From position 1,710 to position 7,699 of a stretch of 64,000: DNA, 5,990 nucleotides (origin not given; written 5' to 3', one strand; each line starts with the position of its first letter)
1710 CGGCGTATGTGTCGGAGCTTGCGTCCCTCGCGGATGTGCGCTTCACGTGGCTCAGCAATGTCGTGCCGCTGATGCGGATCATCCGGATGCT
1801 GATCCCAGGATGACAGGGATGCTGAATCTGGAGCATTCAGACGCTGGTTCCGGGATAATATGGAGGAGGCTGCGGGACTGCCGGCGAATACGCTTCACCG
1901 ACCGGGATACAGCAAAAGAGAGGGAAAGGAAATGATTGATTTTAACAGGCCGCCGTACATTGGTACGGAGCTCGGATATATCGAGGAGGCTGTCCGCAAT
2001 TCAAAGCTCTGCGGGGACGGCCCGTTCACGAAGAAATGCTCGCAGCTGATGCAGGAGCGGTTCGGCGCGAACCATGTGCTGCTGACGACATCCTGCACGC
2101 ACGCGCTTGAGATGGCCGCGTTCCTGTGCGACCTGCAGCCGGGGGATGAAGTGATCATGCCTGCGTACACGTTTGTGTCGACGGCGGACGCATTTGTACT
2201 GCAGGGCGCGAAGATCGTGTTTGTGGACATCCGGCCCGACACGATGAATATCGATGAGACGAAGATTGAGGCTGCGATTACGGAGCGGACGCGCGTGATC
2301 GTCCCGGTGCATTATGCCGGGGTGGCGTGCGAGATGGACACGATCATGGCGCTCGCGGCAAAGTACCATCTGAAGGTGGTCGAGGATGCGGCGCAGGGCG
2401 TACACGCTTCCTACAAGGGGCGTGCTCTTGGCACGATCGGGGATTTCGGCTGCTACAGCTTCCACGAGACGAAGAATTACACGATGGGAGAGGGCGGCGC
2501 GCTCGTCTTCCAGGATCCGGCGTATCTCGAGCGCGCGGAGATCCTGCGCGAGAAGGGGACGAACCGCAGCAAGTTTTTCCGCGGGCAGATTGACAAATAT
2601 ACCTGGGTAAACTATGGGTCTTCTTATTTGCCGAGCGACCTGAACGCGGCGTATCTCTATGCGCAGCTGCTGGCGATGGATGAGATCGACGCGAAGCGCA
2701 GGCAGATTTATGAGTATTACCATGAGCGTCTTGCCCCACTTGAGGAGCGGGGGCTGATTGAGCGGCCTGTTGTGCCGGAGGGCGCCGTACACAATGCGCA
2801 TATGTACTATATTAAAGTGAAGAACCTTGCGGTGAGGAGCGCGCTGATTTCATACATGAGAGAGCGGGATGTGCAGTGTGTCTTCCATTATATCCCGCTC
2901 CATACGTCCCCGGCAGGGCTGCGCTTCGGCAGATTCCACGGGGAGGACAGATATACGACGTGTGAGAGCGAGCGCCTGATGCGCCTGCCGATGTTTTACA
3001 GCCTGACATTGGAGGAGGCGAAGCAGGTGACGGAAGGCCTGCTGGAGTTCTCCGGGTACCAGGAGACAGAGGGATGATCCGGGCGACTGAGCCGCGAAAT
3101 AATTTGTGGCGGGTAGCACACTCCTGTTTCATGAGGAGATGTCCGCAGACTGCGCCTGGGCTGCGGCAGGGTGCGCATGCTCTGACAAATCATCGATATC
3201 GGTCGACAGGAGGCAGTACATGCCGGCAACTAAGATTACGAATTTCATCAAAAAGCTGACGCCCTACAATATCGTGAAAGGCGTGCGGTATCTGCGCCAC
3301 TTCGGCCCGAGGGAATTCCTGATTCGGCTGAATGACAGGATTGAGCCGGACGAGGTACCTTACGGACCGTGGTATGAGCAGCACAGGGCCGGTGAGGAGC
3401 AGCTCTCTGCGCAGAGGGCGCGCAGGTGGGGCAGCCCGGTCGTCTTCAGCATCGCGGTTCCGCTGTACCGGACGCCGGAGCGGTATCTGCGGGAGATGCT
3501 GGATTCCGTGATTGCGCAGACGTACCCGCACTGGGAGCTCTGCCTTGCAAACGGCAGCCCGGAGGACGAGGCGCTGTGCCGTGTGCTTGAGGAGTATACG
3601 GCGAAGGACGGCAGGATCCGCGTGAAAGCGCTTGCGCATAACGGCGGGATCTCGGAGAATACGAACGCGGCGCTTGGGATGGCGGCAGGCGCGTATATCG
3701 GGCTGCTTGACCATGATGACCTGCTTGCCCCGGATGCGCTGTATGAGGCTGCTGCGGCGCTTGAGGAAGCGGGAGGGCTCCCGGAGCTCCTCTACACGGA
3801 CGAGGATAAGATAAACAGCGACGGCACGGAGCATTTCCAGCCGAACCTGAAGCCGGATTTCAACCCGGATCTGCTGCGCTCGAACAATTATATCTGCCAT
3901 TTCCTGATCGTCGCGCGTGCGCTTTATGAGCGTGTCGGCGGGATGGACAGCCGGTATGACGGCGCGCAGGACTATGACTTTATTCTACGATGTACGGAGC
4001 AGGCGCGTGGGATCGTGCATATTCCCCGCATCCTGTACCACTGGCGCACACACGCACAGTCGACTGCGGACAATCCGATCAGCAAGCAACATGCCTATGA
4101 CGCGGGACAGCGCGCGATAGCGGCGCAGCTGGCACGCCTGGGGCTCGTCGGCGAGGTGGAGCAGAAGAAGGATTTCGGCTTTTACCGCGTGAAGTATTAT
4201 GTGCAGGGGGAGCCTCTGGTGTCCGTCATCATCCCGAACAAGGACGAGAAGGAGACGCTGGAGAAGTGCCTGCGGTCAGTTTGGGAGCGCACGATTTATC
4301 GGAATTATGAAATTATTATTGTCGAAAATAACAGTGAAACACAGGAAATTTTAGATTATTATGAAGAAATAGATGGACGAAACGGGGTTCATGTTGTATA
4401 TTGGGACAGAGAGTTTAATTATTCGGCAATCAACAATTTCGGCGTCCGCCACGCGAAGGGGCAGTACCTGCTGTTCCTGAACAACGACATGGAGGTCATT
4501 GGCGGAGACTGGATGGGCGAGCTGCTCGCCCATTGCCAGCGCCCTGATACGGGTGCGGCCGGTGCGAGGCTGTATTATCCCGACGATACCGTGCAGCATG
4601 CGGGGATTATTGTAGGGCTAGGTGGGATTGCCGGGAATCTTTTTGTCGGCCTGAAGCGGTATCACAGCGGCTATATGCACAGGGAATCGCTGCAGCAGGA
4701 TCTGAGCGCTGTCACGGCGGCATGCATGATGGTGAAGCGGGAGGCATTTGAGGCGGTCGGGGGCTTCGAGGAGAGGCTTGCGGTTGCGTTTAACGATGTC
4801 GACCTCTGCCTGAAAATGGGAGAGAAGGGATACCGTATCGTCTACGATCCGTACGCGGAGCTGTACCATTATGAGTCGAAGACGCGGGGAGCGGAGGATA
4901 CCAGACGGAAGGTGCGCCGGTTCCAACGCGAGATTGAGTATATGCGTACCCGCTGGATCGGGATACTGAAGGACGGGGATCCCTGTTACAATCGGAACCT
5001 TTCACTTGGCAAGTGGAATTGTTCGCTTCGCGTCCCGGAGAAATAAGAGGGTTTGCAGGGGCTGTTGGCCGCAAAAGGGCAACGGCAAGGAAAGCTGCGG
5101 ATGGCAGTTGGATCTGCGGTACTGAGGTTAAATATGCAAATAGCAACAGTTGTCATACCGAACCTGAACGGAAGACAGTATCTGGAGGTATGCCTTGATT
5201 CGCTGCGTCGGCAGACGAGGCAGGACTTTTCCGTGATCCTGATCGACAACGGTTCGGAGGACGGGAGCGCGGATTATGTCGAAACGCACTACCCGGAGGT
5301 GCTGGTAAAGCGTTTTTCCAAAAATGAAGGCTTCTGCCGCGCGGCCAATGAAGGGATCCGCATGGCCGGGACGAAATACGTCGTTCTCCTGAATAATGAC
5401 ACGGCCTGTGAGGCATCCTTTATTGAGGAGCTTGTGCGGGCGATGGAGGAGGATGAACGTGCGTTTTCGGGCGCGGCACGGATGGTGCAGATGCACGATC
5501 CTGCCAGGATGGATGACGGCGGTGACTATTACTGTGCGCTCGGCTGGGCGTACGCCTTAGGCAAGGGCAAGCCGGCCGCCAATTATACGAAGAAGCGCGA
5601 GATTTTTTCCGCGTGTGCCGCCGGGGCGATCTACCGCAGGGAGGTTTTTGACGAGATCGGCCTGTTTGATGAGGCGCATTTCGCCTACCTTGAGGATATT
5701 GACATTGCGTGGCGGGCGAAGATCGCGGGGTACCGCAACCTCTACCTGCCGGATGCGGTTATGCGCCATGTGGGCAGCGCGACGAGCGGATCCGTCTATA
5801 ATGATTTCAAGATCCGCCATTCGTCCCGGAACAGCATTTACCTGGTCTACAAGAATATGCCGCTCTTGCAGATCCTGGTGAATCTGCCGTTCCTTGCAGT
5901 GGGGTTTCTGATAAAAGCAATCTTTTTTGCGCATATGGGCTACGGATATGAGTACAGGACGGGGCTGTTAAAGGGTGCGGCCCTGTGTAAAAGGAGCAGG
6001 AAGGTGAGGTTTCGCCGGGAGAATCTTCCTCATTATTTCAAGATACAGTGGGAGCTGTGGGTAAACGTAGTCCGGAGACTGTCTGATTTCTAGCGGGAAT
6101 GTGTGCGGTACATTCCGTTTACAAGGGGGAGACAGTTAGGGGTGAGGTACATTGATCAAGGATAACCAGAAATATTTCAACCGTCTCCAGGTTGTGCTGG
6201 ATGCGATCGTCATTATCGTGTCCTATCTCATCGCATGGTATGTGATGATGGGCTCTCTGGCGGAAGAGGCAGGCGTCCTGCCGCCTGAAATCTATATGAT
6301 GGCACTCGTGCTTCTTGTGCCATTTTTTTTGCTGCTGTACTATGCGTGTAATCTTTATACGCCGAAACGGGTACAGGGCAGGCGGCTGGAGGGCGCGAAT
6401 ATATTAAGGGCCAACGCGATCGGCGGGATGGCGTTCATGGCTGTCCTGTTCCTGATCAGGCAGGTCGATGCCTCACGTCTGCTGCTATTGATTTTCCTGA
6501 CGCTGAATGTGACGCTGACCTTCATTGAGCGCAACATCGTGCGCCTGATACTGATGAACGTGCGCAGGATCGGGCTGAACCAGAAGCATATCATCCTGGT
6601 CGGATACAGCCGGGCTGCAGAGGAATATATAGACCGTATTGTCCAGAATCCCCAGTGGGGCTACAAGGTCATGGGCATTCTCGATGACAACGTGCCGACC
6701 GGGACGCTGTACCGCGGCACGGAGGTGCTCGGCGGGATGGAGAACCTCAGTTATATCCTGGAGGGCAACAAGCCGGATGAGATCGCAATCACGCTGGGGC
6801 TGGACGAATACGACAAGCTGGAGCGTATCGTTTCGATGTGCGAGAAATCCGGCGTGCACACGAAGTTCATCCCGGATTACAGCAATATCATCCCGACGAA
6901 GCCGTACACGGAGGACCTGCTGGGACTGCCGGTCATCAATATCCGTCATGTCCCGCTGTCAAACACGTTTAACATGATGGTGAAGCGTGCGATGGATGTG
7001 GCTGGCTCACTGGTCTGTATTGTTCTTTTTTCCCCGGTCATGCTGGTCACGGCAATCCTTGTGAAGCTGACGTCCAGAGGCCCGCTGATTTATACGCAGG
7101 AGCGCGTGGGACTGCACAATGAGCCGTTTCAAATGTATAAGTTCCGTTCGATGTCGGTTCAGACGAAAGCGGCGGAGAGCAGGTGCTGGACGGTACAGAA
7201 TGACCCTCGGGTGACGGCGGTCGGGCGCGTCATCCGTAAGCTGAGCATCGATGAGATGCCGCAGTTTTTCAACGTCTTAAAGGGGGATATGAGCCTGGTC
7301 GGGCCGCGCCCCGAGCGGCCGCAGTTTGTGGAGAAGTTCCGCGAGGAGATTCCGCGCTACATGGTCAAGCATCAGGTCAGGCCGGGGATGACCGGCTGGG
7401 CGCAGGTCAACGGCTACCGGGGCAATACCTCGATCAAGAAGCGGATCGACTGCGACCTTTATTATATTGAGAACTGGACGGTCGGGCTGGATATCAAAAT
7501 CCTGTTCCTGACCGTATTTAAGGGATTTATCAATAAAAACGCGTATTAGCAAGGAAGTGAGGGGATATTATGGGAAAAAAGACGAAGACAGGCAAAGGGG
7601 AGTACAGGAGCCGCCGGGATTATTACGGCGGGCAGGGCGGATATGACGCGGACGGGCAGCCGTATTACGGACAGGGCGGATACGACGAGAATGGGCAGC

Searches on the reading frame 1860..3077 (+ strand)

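Call 73: search_protein_families(library=pfam, proteins=[window:1860-3077:+], max_evalue=0.0001)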
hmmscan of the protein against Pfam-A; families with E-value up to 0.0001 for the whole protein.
window:1860-3077:+ (405 aa): 4 families
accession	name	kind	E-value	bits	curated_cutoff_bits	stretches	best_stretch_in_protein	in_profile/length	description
PF01041.23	DegT_DnrJ_EryC1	-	1.2e-89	301.5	19.8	1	37-394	7-359/360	DegT/DnrJ/EryC1/StrS aminotransferase family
PF00155.27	Aminotran_1_2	-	1.7e-10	41.1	19.7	1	54-176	41-185/361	Aminotransferase class I and II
PF00266.25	Aminotran_5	-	3.2e-09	36.7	21.5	1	69-301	57-301/371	Aminotransferase class-V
PF01212.27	Beta_elim_lyase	-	1.6e-06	28.1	27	1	51-230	28-223/288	Beta-eliminating lyase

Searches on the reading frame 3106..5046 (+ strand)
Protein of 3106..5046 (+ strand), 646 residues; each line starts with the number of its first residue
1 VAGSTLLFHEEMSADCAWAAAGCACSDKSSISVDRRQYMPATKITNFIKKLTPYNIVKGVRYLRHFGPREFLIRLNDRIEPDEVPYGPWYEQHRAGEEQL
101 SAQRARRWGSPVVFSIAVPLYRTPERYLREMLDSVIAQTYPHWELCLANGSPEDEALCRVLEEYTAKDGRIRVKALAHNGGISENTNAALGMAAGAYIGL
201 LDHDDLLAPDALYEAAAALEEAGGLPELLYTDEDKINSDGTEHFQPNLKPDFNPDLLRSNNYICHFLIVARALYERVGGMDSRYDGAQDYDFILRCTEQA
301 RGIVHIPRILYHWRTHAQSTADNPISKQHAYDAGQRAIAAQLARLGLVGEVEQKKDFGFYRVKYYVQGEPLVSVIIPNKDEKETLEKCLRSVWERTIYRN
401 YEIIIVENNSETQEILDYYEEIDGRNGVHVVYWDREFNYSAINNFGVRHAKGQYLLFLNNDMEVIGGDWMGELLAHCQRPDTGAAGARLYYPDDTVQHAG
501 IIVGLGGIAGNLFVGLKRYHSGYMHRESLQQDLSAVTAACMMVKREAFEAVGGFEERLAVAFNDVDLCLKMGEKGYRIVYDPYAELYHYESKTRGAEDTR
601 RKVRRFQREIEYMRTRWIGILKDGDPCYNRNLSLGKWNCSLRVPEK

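Call 73: search_protein_families(library=pfam, proteins=[window:3106-5046:+], max_evalue=0.0001)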
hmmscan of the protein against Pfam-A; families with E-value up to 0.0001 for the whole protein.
window:3106-5046:+ (646 aa): 4 families
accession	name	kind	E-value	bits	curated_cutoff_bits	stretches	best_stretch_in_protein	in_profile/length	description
PF00535.33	Glycos_transf_2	-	7.4e-47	159.8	23.3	2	373-551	1-167/168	Glycosyl transferase family 2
PF13641.12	Glyco_tranf_2_3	-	6.6e-26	92.2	27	2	372-596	3-218/230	Glycosyltransferase like family 2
PF10111.15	Glyco_tranf_2_2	-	3.2e-15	56.8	27.3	0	373-462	1-92/276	Glycosyltransferase like family 2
PF13632.12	Glyco_trans_2_3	-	1.1e-07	32.3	27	0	537-602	73-137/198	Glycosyl transferase family group 2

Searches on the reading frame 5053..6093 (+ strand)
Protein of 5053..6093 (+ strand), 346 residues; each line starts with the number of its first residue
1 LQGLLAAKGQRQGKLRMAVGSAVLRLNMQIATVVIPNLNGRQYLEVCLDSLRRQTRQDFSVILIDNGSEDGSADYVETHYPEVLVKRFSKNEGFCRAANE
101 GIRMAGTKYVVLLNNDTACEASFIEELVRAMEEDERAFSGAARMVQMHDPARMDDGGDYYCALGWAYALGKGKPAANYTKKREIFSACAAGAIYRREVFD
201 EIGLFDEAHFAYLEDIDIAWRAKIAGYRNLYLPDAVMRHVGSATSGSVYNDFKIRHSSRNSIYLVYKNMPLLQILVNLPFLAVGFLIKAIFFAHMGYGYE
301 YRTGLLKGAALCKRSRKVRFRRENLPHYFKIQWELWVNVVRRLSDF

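Call 73: search_protein_families(library=pfam, proteins=[window:5053-6093:+], max_evalue=0.0001)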
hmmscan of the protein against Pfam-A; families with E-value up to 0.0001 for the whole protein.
window:5053-6093:+ (346 aa): 3 families
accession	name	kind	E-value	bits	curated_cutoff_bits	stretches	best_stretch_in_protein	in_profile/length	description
PF00535.33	Glycos_transf_2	-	4e-31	108.6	23.3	1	32-203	1-168/168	Glycosyl transferase family 2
PF13641.12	Glyco_tranf_2_3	-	8.5e-19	68.9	27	1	32-244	4-216/230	Glycosyltransferase like family 2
PF13632.12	Glyco_trans_2_3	-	7.8e-08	32.8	27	1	109-293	1-171/198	Glycosyl transferase family group 2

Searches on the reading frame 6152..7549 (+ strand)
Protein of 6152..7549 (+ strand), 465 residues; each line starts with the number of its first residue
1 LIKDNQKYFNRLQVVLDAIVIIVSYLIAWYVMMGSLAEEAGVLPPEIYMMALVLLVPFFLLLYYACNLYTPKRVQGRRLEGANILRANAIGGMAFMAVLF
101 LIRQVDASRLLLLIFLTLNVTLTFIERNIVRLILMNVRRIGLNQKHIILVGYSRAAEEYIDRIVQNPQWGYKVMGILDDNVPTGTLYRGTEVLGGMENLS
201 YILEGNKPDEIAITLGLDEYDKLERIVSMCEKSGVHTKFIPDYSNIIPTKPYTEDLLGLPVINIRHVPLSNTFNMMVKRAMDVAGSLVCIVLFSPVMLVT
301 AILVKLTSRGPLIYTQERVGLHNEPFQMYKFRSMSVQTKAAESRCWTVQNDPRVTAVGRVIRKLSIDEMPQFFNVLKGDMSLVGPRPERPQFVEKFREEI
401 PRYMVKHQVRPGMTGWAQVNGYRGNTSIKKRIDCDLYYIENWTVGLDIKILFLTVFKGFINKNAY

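Call 73: search_protein_families(library=pfam, proteins=[window:6152-7549:+], max_evalue=0.0001)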
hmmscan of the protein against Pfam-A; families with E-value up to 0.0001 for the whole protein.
window:6152-7549:+ (465 aa): 2 families
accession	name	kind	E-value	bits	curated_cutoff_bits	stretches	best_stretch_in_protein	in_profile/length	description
PF02397.22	Bac_transf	-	2.2e-71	239.5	27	1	278-458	1-177/179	Bacterial sugar transferase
PF13727.12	CoA_binding_3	-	1.1e-20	74.8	25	1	67-241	4-175/175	CoA-binding domain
